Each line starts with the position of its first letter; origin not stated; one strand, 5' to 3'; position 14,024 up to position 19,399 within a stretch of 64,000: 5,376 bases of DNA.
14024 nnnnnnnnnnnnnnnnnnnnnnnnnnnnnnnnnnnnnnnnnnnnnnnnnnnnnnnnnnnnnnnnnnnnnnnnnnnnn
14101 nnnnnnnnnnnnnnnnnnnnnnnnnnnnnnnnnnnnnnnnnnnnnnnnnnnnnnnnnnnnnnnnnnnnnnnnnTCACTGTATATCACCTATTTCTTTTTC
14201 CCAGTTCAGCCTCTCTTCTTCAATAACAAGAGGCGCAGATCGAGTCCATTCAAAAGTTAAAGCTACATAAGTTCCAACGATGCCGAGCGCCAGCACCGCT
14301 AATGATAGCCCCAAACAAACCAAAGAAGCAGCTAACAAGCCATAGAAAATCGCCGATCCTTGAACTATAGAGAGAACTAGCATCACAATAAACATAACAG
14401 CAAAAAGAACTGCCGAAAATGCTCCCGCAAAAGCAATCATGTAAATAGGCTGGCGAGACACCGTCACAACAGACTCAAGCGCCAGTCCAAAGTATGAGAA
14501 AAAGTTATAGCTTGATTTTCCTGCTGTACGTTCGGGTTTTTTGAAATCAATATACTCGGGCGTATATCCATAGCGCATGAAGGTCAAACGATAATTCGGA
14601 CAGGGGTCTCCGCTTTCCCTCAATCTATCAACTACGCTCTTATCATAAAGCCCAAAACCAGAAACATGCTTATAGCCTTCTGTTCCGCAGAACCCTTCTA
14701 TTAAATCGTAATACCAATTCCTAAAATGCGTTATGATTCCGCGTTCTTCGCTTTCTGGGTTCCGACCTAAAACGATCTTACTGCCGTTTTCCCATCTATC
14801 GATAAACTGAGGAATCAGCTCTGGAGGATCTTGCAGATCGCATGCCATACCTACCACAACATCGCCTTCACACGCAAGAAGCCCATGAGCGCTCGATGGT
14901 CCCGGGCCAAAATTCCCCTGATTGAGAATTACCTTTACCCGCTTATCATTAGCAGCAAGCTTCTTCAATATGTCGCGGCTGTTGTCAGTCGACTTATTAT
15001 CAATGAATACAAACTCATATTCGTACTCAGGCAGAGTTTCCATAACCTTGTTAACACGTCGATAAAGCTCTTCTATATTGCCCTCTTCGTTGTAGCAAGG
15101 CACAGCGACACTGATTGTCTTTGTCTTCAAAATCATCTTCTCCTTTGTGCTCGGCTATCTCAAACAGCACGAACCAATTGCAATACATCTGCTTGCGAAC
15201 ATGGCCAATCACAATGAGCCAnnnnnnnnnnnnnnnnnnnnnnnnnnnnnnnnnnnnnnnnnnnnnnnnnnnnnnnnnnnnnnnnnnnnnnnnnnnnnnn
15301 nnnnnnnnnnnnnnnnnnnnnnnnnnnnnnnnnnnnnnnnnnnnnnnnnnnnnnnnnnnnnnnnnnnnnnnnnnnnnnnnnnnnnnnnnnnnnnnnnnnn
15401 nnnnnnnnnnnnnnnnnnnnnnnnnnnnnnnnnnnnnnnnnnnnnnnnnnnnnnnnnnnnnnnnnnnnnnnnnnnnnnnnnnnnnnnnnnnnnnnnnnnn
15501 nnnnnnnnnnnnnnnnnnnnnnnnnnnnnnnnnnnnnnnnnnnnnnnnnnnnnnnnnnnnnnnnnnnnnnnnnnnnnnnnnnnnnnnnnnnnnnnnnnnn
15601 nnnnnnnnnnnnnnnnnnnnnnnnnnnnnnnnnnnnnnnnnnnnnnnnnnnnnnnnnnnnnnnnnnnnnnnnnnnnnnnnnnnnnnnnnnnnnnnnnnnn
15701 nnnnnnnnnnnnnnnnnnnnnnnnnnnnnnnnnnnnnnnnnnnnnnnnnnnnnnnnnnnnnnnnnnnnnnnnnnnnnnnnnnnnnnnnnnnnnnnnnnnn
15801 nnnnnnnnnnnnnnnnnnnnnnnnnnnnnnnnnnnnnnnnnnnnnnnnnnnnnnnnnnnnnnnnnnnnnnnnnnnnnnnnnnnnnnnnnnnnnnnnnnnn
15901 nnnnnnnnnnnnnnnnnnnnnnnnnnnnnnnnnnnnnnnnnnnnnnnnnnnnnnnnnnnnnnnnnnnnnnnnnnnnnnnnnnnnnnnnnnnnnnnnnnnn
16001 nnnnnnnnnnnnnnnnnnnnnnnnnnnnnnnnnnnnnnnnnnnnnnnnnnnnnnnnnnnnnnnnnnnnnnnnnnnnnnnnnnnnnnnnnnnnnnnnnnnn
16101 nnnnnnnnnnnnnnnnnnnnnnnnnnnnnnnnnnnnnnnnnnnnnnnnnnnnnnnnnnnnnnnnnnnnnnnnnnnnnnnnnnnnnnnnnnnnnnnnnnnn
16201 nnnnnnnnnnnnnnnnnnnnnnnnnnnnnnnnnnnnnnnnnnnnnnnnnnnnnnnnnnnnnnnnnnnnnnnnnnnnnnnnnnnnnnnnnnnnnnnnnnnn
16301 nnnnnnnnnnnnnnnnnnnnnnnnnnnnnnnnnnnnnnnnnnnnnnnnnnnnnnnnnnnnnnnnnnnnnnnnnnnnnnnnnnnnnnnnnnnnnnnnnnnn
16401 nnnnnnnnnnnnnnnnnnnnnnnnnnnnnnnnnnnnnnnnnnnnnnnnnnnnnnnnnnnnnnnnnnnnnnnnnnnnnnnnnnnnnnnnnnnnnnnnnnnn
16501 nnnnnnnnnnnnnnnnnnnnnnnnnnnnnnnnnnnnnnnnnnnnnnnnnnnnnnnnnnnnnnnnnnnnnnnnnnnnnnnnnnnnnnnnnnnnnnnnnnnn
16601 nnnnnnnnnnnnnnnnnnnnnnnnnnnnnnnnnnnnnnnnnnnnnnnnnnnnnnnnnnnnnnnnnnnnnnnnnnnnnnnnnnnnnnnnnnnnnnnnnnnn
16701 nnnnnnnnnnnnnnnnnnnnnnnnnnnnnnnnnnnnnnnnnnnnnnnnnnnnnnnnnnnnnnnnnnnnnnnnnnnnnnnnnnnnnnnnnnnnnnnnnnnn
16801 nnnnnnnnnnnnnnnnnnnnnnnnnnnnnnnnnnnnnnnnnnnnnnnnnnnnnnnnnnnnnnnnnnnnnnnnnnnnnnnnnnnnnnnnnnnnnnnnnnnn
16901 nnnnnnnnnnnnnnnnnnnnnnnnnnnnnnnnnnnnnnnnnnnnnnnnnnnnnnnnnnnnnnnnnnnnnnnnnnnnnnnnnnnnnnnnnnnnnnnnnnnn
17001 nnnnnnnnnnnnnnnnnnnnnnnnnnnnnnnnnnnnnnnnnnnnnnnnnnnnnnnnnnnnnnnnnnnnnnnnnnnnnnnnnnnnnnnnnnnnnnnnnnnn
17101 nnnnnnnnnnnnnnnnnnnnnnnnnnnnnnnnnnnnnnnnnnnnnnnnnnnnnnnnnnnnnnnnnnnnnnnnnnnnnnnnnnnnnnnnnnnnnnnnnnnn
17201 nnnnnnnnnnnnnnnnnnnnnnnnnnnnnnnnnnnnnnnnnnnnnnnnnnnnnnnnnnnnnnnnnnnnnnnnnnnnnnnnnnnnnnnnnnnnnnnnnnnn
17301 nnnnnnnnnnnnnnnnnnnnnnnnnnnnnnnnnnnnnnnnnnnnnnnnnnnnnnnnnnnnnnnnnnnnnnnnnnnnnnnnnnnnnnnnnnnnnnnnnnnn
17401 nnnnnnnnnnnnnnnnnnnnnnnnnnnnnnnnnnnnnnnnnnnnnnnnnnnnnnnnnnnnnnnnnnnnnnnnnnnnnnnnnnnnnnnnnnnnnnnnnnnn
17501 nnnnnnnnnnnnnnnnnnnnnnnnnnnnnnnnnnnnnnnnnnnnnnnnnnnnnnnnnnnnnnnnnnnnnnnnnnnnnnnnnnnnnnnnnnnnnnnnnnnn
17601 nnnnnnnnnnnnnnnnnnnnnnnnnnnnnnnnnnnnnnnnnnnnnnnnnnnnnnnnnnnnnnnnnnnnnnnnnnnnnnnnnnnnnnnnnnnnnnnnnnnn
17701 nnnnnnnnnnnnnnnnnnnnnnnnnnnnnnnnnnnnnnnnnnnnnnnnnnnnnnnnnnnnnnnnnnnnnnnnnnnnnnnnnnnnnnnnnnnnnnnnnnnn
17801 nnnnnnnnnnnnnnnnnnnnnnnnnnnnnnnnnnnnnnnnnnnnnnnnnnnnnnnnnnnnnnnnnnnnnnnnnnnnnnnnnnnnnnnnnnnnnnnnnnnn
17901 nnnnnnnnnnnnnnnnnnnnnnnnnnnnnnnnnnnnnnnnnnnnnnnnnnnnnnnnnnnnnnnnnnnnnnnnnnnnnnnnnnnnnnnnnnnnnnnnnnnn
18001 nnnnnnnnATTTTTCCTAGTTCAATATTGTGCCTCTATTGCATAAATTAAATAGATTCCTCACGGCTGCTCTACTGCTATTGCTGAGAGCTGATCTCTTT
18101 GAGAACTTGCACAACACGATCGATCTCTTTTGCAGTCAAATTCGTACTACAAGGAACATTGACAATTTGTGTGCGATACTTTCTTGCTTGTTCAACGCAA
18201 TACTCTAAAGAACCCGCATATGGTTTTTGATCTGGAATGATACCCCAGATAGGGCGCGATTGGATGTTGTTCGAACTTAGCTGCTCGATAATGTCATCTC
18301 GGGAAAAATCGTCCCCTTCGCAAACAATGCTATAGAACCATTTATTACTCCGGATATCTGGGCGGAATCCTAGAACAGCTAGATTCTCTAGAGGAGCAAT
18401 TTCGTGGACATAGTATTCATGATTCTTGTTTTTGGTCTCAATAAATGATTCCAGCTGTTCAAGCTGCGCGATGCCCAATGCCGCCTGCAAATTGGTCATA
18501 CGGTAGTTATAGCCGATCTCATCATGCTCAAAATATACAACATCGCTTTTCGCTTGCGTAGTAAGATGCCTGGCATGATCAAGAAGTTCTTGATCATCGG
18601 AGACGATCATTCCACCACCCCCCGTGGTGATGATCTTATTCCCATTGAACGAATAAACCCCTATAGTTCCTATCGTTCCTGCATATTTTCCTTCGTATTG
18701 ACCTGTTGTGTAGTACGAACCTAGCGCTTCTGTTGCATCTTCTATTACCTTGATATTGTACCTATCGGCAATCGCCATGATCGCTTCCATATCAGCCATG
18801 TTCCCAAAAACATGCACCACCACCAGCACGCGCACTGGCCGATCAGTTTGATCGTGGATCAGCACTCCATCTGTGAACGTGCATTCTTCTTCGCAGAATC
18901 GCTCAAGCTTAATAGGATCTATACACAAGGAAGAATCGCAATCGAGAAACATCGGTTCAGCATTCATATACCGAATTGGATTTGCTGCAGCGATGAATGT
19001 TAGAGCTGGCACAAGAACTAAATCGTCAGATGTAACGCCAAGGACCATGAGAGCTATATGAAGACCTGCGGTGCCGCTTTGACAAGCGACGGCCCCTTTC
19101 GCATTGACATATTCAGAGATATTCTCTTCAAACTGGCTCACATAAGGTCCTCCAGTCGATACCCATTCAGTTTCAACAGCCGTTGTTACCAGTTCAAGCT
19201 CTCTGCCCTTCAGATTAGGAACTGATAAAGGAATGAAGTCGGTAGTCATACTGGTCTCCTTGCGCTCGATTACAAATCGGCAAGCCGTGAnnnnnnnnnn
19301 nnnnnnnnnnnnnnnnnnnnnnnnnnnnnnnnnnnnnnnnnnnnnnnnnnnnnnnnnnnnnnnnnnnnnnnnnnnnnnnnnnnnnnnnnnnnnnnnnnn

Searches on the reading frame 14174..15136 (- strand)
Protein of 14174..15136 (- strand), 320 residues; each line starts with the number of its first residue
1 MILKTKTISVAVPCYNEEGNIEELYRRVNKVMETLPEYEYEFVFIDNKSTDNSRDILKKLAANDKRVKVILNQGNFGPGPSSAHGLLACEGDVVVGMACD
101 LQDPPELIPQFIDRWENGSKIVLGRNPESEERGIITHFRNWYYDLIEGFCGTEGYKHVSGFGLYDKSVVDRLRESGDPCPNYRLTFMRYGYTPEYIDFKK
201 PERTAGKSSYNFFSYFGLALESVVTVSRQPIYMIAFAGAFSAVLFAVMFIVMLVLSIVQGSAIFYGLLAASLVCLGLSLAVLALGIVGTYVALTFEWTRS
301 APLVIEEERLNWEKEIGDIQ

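Call 4: search_protein_families(library=pfam, proteins=[window:14174-15136:-])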
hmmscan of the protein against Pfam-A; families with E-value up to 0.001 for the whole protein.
window:14174-15136:- (320 aa): 2 families
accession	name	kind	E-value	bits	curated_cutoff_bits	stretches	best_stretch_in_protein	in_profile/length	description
PF00535.33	Glycos_transf_2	-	1.8e-26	93.5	23.3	1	9-137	1-127/168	Glycosyl transferase family 2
PF10111.15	Glyco_tranf_2_2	-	0.00053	20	27.3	1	9-97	1-88/276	Glycosyltransferase like family 2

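Call 21: search_protein_families(library=ncbifam, proteins=[window:14174-15136:-], max_evalue=0.001)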
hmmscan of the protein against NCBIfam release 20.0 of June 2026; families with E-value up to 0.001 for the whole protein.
window:14174-15136:- (320 aa): 13 families
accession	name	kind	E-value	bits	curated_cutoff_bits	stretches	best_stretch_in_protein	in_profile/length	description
NF047588.1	GlcsyltransPgfSStrep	equivalog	1.1e-39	136.5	500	1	8-304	3-301/308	glycosyltransferase PgfS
NF007986.1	PRK10714.1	equivalog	2.1e-26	92.7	529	1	4-302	4-304/316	undecaprenyl-phosphate 4-deoxy-4-formamido-L-arabinose transferase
TIGR03937.1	PgaC_IcaA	equivalog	1.6e-12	47.1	422.3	1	5-100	44-135/407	poly-beta-1,6-N-acetyl-D-glucosamine synthase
NF047683.1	TeichurnBiosyTuaG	equivalog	1e-09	38.4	400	1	1-95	1-91/252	teichuronic acid biosynthesis protein TuaG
NF041875.1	EPS_EpsD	equivalog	3e-09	36.8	370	1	8-147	1-137/325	exopolysaccharide biosynthesis glycosyltransferase EpsD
NF010496.0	PRK13915.1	equivalog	5.7e-08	32.2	262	1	5-108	30-135/307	glucosyl-3-phosphoglycerate synthase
NF007482.0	PRK10073.1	equivalog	8.3e-08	31.6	423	1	4-101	4-96/334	glycosyltransferase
NF041391.1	DPhHxTase_Halo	equivalog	1.2e-05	24.4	375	1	14-124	3-102/213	dolichyl-phosphate hexose transferase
TIGR04283.1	glyco_like_mftF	equivalog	1.8e-05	24.4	182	1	8-68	1-52/221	TIGR04283 family arsenosugar biosynthesis glycosyltransferase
NF050050.1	ProtGlycPglI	equivalog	3.1e-05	23.5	500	1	7-124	3-117/306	GalNAc(5)-diNAcBac-PP-undecaprenol beta-1,3-glucosyltransferase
NF038302.1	EPS_HpsE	equivalog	6.6e-05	22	300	1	8-63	3-57/307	hormogonium polysaccharide biosynthesis glycosyltransferase HpsE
TIGR03111.1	glyc2_xrt_Gpos1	hypoth_equivalog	0.00015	20.7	363.95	1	5-146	48-187/439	TIGR03111 family XrtG-associated glycosyltransferase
NF045692.1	OglycostaseCruG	equivalog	0.00026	20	600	1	7-73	42-104/386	2'-O-glycosyltransferase CruG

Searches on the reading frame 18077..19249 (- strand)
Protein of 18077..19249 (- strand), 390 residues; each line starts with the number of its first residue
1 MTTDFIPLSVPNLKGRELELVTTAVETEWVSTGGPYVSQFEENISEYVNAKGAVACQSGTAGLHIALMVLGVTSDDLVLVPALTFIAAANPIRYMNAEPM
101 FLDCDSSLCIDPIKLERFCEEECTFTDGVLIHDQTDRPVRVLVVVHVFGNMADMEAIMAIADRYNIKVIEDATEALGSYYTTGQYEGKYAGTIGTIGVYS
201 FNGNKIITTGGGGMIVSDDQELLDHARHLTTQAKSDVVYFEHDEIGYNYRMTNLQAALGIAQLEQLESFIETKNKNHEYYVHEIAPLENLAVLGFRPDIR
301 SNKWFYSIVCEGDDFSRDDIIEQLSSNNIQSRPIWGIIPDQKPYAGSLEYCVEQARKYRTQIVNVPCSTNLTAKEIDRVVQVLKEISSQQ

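Call 4: search_protein_families(library=pfam, proteins=[window:18077-19249:-])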
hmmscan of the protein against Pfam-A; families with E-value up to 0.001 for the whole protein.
window:18077-19249:- (390 aa): 2 families
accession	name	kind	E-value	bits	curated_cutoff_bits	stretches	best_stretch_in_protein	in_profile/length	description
PF01041.23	DegT_DnrJ_EryC1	-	1.8e-92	310.8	19.8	1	14-383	4-359/360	DegT/DnrJ/EryC1/StrS aminotransferase family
PF00155.27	Aminotran_1_2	-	0.0002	21.1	19.7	1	37-121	44-139/361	Aminotransferase class I and II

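Call 6: search_protein_families(library=ncbifam, proteins=[window:18077-19249:-], max_evalue=0.00001)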
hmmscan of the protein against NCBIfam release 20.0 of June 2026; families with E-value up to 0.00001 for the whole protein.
window:18077-19249:- (390 aa): 7 families
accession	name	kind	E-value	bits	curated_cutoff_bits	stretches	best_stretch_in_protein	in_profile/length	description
TIGR04181.1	NHT_00031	hypoth_equivalog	2.6e-140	467.4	420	1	6-368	1-359/359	LegC family aminotransferase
TIGR03588.1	PseC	equivalog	1.1e-70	238.5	423.5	1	6-386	2-379/380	UDP-4-amino-4,6-dideoxy-N-acetyl-beta-L-altrosamine transaminase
NF008658.2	PRK11658.1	equivalog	2.6e-49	167.9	631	1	3-387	2-377/379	UDP-4-amino-4-deoxy-L-arabinose aminotransferase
NF008687.0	PRK11706.1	equivalog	7.6e-49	166.4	375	1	6-386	2-373/375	dTDP-4-amino-4,6-dideoxygalactose transaminase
TIGR04427.1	PLP_DesI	equivalog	7.5e-48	163.6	650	1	16-384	33-380/390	dTDP-4-dehydro-6-deoxyglucose aminotransferase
TIGR02379.1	ECA_wecE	subfamily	3.2e-43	147.9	434.85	1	5-386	1-374/376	dTDP-4-amino-4,6-dideoxy-D-glucose transaminase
NF011936.0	PRK15407.1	equivalog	3e-40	138.3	423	2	5-223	36-241/440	lipopolysaccharide biosynthesis protein RfbH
